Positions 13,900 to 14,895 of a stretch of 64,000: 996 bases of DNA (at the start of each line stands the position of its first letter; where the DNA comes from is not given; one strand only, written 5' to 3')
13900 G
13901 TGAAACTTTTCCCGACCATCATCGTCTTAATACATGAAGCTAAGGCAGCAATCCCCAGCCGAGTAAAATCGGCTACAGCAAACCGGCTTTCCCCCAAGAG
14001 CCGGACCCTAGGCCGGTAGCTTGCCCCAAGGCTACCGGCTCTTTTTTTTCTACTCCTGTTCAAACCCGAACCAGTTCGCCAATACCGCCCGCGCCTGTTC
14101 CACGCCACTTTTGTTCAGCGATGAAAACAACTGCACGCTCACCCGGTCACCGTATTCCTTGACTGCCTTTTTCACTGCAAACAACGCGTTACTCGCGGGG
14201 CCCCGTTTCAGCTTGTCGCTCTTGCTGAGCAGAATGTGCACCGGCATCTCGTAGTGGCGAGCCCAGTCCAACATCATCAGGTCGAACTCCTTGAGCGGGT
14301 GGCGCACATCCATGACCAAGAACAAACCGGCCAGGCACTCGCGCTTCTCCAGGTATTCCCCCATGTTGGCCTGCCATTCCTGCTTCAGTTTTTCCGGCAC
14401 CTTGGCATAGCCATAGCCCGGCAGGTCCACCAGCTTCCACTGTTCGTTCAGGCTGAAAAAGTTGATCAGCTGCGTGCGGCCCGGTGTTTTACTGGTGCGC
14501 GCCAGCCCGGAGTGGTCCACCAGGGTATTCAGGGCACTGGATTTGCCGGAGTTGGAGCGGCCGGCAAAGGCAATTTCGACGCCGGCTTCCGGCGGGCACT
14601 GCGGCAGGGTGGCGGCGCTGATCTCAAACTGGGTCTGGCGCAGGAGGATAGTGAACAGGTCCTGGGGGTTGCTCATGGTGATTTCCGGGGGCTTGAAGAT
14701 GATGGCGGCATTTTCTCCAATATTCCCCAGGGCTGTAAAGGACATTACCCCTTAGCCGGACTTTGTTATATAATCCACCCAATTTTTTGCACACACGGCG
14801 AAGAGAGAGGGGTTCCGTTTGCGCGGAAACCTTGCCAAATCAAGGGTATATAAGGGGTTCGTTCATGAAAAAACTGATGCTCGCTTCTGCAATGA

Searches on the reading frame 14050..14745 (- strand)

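Call 67: search_protein_families(library=pfam, proteins=[window:14050-14745:-], max_evalue=0.00001)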
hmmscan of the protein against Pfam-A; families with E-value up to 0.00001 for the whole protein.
window:14050-14745:- (231 aa): 1 family
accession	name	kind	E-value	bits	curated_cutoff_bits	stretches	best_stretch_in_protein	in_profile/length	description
PF01926.29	MMR_HSR1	-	8.7e-18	64.9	21.9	1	57-175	1-113/113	50S ribosome-binding GTPase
